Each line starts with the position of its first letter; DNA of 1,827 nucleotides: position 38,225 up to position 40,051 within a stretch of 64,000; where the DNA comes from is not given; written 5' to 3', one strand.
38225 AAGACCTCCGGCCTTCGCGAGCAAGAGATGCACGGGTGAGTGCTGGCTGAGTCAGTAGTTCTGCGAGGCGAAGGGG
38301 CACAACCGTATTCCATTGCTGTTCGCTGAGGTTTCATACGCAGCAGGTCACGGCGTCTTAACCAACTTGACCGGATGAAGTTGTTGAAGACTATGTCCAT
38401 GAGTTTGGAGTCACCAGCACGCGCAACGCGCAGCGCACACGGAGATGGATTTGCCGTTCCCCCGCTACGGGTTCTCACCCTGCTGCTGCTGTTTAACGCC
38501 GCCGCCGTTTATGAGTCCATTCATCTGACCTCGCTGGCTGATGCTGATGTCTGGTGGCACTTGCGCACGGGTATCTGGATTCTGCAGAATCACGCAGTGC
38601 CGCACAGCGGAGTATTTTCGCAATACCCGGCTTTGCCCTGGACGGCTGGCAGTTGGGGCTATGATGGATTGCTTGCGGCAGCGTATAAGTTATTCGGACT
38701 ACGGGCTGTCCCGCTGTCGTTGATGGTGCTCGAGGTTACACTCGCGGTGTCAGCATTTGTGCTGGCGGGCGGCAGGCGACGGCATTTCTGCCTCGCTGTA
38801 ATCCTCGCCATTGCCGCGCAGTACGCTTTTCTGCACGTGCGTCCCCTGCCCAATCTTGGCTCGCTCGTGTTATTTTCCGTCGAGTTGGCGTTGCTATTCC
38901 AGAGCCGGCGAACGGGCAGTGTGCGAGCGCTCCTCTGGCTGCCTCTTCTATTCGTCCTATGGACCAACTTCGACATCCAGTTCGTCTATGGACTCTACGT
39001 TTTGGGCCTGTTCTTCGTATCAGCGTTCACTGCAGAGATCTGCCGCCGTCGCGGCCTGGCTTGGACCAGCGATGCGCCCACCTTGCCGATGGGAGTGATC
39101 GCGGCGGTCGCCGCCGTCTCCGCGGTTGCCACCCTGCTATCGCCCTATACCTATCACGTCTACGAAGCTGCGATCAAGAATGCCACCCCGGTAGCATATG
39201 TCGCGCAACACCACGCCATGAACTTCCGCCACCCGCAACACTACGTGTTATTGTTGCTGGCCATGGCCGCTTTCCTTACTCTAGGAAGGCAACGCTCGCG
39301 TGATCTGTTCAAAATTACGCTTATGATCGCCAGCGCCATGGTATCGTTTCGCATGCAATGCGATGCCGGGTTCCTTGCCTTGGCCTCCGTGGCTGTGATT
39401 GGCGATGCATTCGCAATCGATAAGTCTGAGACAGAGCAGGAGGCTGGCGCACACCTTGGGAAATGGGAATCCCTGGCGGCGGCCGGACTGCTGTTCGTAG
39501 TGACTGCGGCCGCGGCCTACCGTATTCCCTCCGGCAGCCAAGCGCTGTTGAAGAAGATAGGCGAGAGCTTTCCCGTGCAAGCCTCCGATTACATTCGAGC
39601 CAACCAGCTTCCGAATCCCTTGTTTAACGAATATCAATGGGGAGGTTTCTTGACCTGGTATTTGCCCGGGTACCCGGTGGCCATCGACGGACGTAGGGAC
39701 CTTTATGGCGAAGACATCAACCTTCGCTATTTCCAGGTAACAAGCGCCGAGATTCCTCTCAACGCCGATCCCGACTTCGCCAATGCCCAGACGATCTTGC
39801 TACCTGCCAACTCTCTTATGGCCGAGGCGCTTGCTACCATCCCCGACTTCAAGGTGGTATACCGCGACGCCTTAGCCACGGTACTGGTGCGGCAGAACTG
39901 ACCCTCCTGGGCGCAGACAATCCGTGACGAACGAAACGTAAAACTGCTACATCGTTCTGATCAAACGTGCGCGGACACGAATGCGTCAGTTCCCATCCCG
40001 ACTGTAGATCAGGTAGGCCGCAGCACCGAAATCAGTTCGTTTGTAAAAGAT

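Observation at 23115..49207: Cytochrome cluster embedded in a swarm of seven or more large polytopic membrane proteins, including a four-member paralogue family with GT-C-like hallmarks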

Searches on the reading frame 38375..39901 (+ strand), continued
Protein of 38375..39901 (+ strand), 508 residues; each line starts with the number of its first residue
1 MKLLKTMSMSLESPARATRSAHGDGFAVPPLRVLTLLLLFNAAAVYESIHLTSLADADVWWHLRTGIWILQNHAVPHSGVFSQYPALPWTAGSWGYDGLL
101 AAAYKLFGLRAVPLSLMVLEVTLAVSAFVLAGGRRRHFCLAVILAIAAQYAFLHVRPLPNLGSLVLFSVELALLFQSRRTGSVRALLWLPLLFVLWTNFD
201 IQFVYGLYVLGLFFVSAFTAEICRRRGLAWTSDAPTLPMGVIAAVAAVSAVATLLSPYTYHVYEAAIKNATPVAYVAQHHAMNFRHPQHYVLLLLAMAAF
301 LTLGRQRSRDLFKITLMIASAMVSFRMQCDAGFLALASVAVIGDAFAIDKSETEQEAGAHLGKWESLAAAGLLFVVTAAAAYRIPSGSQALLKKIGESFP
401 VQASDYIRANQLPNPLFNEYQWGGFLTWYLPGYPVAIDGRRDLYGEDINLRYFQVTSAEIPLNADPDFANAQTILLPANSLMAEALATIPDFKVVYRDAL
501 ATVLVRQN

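Call 66: search_protein_representatives(alignment_id=A4)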
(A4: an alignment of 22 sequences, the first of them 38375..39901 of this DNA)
Query: 22 sequences, 505 profile positions. Proteins with E-value up to 0.001 (for the whole library): 34272; up to 1e-10: 24327; up to 1e-30: 9000. The best 150 are listed.
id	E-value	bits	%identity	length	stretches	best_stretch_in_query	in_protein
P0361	4.3e-201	685.2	-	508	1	13-504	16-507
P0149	3.7e-179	612.9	-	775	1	2-504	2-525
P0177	4.5e-177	606.0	-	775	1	4-504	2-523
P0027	1.4e-171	587.8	-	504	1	5-502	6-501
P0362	8.4e-154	529.2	-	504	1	21-503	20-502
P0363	3.4e-151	520.6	-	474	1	33-503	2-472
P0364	1.6e-148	511.8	-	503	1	19-505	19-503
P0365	8.6e-148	509.4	-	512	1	21-504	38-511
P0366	1.6e-142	492.0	-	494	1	9-504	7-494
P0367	8.9e-142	489.6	-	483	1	23-503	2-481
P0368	1.3e-139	482.4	-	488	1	20-504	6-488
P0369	4.0e-138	477.5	-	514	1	13-502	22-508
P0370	6.3e-137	473.6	-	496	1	11-504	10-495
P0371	3.3e-136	471.2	-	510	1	8-501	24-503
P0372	4.7e-136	470.7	-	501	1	13-504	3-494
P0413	7.0e-116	404.1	-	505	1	11-466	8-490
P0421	3.1e-113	395.4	-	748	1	27-504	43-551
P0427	2.9e-112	392.2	-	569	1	37-504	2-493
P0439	3.5e-109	382.0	-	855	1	16-505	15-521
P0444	4.5e-107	375.1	-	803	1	14-504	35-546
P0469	5.7e-103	361.5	-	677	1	19-504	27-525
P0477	1.7e-101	356.7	-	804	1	13-504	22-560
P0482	6.8e-101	354.7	-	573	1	19-504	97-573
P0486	2.0e-100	353.1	-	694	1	24-504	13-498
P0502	2.6e-98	346.2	-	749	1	20-504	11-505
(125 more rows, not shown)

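Call 68: search_protein_families(library=pfam, alignment_id=A8, max_evalue=0.01)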
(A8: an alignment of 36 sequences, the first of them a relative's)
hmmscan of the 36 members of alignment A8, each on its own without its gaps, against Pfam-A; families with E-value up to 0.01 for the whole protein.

A. member 1, P0361 (508 aa): 0 families

B. families by the number of members that match (of 36 scanned): 17 families
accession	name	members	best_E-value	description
PF07719.23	TPR_2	8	5.5e-22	Tetratricopeptide repeat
PF13181.12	TPR_8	8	1.1e-13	Tetratricopeptide repeat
PF13428.12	TPR_14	8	1.2e-13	Tetratricopeptide repeat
PF00515.34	TPR_1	8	4.4e-13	Tetratricopeptide repeat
PF13432.12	TPR_16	8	1.2e-12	Tetratricopeptide repeat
PF13414.12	TPR_11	7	6.5e-15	TPR repeat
PF14559.12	TPR_19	6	7.2e-12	Tetratricopeptide repeat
PF13424.12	TPR_12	6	1.3e-11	Tetratricopeptide repeat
PF13371.12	TPR_9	5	8.9e-06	Tetratricopeptide repeat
PF13431.12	TPR_17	3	2.8e-12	Tetratricopeptide repeat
PF23914.1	TPR_CcmH_CycH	2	6.7e-07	Cytochrome c-type biogenesis protein H TPR domain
PF13176.12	TPR_7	2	3e-06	Tetratricopeptide repeat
PF13374.12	TPR_10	2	9.6e-05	Tetratricopeptide repeat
PF12895.13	ANAPC3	2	0.00085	Anaphase-promoting complex, cyclosome, subunit 3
PF22860.2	DUF7017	1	0.00013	Domain of unknown function (DUF7017)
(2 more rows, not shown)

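Call 70: list_cluster_members(proteins=[P0413, P0421, P0427, P0439, P0444, P0469, P0477, P0486, P0502, P0482])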
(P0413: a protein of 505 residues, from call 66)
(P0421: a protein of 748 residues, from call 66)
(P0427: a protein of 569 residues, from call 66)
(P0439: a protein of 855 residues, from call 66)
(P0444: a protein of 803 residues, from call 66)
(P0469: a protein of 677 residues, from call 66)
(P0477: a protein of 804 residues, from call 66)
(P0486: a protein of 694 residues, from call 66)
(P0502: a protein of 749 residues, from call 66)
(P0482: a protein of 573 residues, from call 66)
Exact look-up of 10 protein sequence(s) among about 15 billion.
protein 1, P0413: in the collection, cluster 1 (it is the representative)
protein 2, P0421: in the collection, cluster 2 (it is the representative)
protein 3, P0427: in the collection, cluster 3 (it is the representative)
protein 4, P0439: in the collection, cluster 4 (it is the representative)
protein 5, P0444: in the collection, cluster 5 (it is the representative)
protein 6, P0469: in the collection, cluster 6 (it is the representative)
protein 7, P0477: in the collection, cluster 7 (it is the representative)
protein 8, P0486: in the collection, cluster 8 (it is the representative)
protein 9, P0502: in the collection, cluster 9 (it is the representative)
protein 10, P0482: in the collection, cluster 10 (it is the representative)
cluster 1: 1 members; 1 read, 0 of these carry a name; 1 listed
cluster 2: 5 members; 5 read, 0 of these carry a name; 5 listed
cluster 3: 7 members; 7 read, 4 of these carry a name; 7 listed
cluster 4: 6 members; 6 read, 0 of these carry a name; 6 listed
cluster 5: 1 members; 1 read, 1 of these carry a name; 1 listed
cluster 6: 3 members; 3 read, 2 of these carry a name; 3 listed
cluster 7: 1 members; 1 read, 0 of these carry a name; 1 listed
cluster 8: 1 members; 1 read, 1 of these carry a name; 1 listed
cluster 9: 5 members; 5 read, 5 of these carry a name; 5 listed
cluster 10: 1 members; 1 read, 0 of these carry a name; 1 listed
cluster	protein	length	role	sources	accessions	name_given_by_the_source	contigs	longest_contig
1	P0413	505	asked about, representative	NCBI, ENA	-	-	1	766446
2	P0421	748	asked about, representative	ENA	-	-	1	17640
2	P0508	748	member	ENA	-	-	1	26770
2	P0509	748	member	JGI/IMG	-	-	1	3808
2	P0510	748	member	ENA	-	-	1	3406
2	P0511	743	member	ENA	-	-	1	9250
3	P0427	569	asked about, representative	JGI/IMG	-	-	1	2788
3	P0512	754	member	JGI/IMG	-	hypothetical protein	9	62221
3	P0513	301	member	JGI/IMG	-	tetratricopeptide (TPR) repeat protein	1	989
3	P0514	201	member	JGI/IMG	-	tetratricopeptide (TPR) repeat protein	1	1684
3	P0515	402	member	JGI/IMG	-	hypothetical protein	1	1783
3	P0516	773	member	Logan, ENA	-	-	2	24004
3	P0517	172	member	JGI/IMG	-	-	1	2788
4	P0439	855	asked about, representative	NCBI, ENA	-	-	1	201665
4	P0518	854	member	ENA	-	-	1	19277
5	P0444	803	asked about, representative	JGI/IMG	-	tetratricopeptide (TPR) repeat protein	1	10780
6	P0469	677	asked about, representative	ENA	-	-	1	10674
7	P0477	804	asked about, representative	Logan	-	-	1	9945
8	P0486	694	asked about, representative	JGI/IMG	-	tetratricopeptide (TPR) repeat protein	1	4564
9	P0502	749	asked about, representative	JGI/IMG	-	tetratricopeptide (TPR) repeat protein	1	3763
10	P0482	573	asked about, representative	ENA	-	-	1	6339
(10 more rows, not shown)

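Call 95: find_encoding_contigs(protein=P0439, flank=10000, max_places=1)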
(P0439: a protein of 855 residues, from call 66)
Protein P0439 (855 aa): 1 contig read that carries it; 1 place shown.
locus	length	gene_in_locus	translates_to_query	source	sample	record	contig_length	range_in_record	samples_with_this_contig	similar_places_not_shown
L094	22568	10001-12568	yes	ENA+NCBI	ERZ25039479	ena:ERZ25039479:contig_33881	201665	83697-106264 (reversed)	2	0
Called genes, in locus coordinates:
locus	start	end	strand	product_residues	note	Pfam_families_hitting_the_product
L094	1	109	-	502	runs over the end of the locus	PF00370:FGGY_N, PF01869:BcrAD_BadFG (faint), PF02782:FGGY_C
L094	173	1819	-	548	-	PF00890:FAD_binding_2 (weak), PF01266:DAO, PF12831:FAD_oxidored (faint), PF16901:DAO_C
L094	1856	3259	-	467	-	PF04966:OprB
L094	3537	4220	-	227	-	PF04309:G3P_antiterm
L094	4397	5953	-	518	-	-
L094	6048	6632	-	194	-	-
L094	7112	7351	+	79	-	-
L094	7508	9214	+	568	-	-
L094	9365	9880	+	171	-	-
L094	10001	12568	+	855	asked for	PF00515:TPR_1 (faint), PF07719:TPR_2 (faint), PF13176:TPR_7 (faint), PF13181:TPR_8 (faint), PF13414:TPR_11 (faint), PF13432:TPR_16, PF14559:TPR_19 (weak), PF13424:TPR_12 (weak), +2 more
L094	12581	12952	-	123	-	-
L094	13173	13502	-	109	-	-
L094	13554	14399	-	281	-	PF00501:AMP-binding, PF13193:AMP-binding_C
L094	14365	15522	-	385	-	PF16177:ACAS_N, PF00501:AMP-binding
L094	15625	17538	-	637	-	PF16177:ACAS_N, PF00501:AMP-binding, PF13193:AMP-binding_C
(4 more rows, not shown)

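Call 96: find_encoding_contigs(protein=P0413, flank=10000, max_places=1)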
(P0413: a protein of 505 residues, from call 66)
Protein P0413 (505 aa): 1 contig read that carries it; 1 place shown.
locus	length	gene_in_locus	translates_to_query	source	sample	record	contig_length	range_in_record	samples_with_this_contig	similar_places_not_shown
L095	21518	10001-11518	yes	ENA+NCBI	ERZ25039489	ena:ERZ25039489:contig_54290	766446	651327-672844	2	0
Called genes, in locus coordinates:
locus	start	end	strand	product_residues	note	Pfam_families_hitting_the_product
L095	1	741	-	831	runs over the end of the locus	PF01839:FG-GAP (weak), PF13517:FG-GAP_3, PF01839:FG-GAP (weak), PF13517:FG-GAP_3, PF12371:TMEM131_like_N (faint), PF15780:ASH (weak), PF22073:Cep192_D4 (weak), PF22544:HYDIN_VesB_CFA65-like_Ig (faint)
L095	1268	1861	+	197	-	-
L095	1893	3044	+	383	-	-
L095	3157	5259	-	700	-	PF24681:Kelch_KLHDC2_KLHL20_DRC7, PF13415:Beta-prop_FBX42, PF24681:Kelch_KLHDC2_KLHL20_DRC7, PF24981:Beta-prop_ATRN-LZTR1, PF24681:Kelch_KLHDC2_KLHL20_DRC7, PF24681:Kelch_KLHDC2_KLHL20_DRC7, PF13415:Beta-prop_FBX42, PF24981:Beta-prop_ATRN-LZTR1, +12 more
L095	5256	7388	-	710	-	PF13415:Beta-prop_FBX42, PF24681:Kelch_KLHDC2_KLHL20_DRC7, PF24981:Beta-prop_ATRN-LZTR1, PF13415:Beta-prop_FBX42, PF24681:Kelch_KLHDC2_KLHL20_DRC7, PF13415:Beta-prop_FBX42, PF24681:Kelch_KLHDC2_KLHL20_DRC7, PF24981:Beta-prop_ATRN-LZTR1, +8 more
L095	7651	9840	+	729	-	PF24681:Kelch_KLHDC2_KLHL20_DRC7, PF13415:Beta-prop_FBX42, PF24681:Kelch_KLHDC2_KLHL20_DRC7, PF24981:Beta-prop_ATRN-LZTR1, PF13415:Beta-prop_FBX42, PF13854:Kelch_HCF, PF24681:Kelch_KLHDC2_KLHL20_DRC7, PF13415:Beta-prop_FBX42, +12 more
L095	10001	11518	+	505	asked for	-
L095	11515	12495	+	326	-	PF00515:TPR_1 (faint), PF07719:TPR_2 (faint), PF12895:ANAPC3 (faint), PF13181:TPR_8 (faint), PF13424:TPR_12 (faint), PF13428:TPR_14 (faint), PF13432:TPR_16 (weak), PF14559:TPR_19 (weak), +4 more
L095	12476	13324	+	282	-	PF05598:DUF772 (weak), PF01609:DDE_Tnp_1, PF13751:DDE_Tnp_1_6 (weak)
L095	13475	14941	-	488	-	PF00034:Cytochrom_C (faint), PF06537:DHOR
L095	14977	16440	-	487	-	PF06537:DHOR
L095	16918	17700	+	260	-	PF00072:Response_reg (weak), PF00196:GerE, PF08281:Sigma70_r4_2 (weak)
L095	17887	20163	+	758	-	PF05345:He_PIG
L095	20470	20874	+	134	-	PF00665:rve, PF13683:rve_3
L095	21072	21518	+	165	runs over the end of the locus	PF00293:NUDIX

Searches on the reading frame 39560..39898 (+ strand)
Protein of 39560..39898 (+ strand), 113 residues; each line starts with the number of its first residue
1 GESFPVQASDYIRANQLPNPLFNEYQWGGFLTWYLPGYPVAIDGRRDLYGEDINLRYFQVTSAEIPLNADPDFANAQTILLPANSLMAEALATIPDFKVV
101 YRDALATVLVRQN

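Call 82: search_solved_structures(query=A9, max_evalue=10, show_alignments=3)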
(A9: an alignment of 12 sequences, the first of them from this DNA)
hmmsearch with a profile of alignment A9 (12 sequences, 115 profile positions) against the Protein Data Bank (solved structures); distinct sequences matched with E-value up to 10: 10.
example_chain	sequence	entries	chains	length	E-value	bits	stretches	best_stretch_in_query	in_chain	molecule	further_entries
9l5o_A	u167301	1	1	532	0.41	14.1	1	27-51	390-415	microbial collagenase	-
7esi_A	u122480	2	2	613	0.5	13.8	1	27-51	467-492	Collagenase unit (CU) | collagenase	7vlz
4jnc_A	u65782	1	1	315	1.2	12.5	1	8-40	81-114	Bifunctional epoxide hydrolase 2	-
4c4x_A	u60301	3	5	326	1.3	12.5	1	8-40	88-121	BIFUNCTIONAL EPOXIDE HYDROLASE 2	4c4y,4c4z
7eba_A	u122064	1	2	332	1.3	12.4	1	8-40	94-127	Bifunctional epoxide hydrolase 2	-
3ans_A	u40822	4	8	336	1.3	12.4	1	8-40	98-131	Epoxide hydrolase 2 | Bifunctional epoxide hydrolase 2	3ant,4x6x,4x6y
6fr2_A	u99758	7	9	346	1.4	12.4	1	8-40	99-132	Bifunctional epoxide hydrolase 2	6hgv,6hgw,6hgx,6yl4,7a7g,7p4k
6i5e_A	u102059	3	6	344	1.4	12.4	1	8-40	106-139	Bifunctional epoxide hydrolase 2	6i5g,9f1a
3pdc_A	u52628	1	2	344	1.4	12.4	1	8-40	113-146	Epoxide hydrolase 2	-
8qmz_A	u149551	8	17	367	1.5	12.3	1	8-40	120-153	Bifunctional epoxide hydrolase 2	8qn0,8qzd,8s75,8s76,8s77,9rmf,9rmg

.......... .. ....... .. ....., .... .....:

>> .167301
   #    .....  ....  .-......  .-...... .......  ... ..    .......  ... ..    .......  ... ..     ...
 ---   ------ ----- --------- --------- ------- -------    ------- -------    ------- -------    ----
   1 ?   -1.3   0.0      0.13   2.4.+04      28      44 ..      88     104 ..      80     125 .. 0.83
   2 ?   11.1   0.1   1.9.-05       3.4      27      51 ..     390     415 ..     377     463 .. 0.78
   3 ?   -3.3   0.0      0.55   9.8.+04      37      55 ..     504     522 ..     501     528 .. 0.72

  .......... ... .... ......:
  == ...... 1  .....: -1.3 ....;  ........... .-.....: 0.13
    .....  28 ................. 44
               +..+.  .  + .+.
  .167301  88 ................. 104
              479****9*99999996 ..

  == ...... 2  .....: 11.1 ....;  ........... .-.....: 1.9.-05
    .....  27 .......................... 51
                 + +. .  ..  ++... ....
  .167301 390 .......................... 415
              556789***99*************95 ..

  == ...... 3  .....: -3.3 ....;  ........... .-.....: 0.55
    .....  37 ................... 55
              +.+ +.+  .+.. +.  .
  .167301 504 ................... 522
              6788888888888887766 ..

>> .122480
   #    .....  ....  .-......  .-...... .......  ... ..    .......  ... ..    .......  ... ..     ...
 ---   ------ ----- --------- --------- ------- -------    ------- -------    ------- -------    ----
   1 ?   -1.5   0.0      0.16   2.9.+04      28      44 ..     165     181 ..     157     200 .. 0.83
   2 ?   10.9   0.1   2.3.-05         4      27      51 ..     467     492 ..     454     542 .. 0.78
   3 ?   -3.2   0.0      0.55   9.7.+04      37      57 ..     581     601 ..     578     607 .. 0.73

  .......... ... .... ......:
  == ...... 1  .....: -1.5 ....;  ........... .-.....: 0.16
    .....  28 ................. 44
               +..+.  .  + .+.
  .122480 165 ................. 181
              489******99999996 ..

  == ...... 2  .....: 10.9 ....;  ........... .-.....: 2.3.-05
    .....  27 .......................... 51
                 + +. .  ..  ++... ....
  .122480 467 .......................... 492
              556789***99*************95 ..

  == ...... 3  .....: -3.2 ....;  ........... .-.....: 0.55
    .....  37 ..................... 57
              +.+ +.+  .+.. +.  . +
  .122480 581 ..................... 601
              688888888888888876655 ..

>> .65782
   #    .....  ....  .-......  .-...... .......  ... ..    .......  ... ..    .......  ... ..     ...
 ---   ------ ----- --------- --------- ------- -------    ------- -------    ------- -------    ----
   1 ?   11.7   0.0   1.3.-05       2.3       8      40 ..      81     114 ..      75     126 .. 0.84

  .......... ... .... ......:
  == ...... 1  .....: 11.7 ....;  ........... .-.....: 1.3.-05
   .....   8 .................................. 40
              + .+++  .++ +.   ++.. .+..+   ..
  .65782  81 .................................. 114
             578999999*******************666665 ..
